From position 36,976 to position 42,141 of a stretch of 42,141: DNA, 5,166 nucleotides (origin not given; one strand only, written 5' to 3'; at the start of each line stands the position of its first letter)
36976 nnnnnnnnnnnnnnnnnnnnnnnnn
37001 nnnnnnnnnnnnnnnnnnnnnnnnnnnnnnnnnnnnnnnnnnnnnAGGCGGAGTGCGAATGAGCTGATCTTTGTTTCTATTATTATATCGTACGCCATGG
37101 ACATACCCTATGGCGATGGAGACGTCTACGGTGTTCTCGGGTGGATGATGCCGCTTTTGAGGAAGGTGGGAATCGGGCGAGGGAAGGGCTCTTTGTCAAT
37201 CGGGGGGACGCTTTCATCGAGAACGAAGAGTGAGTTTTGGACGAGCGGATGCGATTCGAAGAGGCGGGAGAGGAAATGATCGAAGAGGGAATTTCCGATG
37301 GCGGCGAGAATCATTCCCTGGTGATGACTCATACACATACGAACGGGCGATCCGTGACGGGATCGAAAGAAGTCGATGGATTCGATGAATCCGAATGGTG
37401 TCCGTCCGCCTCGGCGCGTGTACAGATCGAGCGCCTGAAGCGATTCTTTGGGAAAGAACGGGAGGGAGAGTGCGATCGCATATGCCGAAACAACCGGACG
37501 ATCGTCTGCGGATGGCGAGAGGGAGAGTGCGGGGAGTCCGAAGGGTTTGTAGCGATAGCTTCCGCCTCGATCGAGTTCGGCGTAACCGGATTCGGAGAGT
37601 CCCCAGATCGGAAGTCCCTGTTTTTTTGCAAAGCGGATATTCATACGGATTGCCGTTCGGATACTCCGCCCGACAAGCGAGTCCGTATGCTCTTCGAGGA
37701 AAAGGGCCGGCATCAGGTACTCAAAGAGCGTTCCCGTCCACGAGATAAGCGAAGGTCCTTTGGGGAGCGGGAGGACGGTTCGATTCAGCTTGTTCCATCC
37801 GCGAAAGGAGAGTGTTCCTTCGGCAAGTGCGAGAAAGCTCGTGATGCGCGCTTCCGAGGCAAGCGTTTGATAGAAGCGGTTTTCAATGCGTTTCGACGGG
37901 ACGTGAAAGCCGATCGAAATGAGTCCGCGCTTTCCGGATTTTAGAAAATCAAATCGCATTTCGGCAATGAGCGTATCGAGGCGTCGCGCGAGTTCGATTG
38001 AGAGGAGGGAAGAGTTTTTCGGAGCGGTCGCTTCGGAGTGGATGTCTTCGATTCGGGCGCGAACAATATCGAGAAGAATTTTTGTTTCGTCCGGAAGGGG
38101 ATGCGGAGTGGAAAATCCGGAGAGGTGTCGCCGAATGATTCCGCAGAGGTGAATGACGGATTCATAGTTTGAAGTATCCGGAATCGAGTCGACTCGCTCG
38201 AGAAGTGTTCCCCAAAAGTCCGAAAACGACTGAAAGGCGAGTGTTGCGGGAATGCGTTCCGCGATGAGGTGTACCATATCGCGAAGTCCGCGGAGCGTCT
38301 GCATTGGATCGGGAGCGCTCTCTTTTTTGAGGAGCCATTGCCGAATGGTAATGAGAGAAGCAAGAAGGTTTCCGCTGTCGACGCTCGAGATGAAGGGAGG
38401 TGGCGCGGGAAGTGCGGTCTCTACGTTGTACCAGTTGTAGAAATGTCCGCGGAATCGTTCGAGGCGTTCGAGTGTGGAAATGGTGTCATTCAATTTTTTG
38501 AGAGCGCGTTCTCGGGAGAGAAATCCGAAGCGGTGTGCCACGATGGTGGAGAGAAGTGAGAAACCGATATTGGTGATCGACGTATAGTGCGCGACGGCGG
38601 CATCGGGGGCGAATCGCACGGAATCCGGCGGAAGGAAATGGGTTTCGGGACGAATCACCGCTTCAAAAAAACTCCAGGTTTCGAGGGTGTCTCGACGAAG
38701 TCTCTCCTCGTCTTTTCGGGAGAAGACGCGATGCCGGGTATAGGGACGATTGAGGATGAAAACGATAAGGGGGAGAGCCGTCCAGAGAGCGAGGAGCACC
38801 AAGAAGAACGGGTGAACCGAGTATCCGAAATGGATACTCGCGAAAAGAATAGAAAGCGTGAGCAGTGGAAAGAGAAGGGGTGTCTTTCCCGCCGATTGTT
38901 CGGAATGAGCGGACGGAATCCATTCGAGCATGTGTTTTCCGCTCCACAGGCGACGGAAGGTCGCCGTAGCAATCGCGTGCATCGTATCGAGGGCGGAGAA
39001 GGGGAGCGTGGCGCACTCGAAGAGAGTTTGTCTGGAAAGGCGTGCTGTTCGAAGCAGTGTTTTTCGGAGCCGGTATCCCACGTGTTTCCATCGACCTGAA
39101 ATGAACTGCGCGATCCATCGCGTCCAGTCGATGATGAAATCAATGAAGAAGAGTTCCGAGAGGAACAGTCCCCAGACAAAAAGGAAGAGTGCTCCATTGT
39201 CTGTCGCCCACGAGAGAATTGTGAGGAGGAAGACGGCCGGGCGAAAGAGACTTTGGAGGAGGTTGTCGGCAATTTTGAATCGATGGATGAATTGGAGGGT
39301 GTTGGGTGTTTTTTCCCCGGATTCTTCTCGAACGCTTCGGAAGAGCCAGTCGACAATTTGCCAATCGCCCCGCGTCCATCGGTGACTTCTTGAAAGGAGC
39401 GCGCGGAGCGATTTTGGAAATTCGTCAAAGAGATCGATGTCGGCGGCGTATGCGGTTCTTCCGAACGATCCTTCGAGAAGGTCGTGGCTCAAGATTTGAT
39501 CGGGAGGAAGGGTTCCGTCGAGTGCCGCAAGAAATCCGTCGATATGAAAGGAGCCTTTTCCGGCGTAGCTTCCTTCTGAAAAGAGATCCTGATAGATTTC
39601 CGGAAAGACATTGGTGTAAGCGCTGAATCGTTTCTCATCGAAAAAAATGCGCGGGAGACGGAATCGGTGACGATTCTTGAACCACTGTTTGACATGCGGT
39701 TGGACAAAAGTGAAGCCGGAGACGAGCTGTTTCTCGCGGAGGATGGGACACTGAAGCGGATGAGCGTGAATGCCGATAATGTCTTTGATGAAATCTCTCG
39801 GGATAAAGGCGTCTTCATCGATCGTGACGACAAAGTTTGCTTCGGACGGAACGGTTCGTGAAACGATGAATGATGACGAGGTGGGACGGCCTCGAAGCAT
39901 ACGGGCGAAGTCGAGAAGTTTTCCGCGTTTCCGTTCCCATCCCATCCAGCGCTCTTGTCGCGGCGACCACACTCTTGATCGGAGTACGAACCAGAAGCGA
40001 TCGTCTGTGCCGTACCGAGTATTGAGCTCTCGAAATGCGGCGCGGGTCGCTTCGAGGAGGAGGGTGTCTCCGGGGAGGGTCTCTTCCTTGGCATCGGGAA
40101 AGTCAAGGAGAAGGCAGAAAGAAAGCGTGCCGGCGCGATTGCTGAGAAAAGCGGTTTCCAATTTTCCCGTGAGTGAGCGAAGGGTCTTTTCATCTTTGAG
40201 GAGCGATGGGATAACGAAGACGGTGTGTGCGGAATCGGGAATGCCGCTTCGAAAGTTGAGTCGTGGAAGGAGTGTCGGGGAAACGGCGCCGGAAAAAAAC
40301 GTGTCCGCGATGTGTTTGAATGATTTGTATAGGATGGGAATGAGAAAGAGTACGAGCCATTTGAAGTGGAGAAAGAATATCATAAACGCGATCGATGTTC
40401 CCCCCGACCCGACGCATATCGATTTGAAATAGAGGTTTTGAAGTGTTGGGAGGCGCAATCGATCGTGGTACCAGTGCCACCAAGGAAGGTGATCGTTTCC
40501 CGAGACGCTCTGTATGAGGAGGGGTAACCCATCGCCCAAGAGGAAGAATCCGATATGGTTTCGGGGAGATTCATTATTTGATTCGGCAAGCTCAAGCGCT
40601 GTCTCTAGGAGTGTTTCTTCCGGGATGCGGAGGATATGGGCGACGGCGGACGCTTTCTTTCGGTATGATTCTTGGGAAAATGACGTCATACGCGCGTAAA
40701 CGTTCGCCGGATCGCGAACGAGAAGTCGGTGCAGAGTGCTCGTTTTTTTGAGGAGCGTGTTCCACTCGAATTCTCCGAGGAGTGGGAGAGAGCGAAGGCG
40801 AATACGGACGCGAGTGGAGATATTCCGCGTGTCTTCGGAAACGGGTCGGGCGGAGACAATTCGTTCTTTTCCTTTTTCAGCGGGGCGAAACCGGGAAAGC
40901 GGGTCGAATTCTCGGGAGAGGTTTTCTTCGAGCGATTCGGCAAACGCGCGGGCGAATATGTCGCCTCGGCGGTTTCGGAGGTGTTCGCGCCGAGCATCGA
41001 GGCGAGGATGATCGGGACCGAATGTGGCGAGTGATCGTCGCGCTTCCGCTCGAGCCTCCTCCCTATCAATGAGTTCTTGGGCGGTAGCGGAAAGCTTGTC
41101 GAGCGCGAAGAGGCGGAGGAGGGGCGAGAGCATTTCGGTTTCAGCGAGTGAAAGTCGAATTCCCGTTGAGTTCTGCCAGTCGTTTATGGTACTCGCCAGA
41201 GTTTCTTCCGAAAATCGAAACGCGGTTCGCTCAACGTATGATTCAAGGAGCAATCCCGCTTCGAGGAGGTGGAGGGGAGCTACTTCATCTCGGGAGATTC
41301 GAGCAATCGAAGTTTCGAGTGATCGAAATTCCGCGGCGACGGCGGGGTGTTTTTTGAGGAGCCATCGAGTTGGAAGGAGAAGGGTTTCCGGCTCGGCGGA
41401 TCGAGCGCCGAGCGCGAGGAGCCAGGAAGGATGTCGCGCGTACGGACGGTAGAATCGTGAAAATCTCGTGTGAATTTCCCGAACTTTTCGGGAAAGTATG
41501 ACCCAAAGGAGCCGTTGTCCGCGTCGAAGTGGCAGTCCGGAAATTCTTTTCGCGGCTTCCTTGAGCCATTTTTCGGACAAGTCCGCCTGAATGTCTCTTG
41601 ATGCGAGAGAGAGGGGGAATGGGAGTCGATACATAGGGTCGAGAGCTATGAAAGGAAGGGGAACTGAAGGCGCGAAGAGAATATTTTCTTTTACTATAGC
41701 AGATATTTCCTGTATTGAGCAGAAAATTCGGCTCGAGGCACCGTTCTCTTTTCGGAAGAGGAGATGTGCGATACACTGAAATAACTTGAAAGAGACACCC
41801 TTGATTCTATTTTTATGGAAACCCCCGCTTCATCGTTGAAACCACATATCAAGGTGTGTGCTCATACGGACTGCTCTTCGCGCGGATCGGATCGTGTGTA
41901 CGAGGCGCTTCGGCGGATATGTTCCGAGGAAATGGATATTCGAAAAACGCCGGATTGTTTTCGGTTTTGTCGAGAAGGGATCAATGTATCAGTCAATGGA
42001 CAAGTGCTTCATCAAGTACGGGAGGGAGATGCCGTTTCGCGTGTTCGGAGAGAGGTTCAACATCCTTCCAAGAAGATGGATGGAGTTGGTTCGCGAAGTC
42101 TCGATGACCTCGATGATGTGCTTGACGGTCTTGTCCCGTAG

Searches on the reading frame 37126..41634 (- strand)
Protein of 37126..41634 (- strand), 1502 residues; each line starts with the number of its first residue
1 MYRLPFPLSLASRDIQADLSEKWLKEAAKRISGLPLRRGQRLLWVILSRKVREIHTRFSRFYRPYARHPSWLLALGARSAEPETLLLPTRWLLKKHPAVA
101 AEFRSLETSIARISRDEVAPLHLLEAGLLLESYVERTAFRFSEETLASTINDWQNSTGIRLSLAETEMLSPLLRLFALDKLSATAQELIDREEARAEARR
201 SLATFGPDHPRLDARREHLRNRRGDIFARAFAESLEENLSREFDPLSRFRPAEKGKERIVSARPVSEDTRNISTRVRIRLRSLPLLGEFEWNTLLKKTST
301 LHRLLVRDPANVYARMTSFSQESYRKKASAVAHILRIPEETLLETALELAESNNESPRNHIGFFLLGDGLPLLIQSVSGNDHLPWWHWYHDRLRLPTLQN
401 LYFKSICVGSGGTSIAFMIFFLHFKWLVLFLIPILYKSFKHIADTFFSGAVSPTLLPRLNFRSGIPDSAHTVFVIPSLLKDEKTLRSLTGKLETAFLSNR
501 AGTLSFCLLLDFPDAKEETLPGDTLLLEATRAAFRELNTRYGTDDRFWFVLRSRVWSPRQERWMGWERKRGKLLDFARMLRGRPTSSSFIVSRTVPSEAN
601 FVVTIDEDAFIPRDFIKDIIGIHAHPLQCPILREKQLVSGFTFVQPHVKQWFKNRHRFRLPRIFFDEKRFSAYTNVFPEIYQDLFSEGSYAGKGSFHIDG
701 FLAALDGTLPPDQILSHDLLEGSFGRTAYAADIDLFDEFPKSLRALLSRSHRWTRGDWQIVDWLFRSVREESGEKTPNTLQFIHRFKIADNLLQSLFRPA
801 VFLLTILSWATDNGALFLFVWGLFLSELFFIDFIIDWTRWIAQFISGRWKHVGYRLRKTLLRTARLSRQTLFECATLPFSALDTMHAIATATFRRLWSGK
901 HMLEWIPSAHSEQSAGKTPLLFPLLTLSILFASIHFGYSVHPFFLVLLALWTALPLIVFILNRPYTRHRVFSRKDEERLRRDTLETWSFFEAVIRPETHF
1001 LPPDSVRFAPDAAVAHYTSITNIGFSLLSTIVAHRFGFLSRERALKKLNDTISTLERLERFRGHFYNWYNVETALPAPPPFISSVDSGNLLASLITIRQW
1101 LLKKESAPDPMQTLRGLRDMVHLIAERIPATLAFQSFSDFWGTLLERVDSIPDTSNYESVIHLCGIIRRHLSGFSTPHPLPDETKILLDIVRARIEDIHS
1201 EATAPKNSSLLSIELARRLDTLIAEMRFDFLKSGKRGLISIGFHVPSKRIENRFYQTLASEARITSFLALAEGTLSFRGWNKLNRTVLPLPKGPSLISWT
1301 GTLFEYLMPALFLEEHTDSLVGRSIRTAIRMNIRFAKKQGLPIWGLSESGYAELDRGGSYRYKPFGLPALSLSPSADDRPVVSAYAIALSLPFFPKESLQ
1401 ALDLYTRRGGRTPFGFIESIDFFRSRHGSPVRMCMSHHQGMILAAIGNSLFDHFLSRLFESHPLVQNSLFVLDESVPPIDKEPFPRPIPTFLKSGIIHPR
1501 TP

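Call 7: search_protein_families(library=pfam, proteins=[window:37126-41634:-], max_evalue=0.01)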
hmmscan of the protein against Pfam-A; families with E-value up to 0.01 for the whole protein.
window:37126-41634:- (1502 aa): 1 family
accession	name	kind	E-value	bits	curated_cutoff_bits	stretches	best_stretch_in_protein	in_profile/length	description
PF10091.15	Glycoamylase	-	9.8e-17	61.6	27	1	1254-1463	2-221/221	Putative glucoamylase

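Call 79: search_protein_families(library=ncbifam, proteins=[window:37126-41634:-], max_evalue=0.01)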
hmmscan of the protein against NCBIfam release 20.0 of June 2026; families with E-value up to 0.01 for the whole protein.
window:37126-41634:- (1502 aa): 0 families

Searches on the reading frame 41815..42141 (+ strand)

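Call 7: search_protein_families(library=pfam, proteins=[window:41815-42141:+], max_evalue=0.01)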
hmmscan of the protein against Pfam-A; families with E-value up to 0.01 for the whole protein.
window:41815-42141:+ (108 aa): 1 family
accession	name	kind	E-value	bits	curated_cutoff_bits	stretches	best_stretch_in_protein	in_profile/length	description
PF01257.25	2Fe-2S_thioredx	-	0.0066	16.7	24.8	0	9-40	65-96/145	Thioredoxin-like [2Fe-2S] ferredoxin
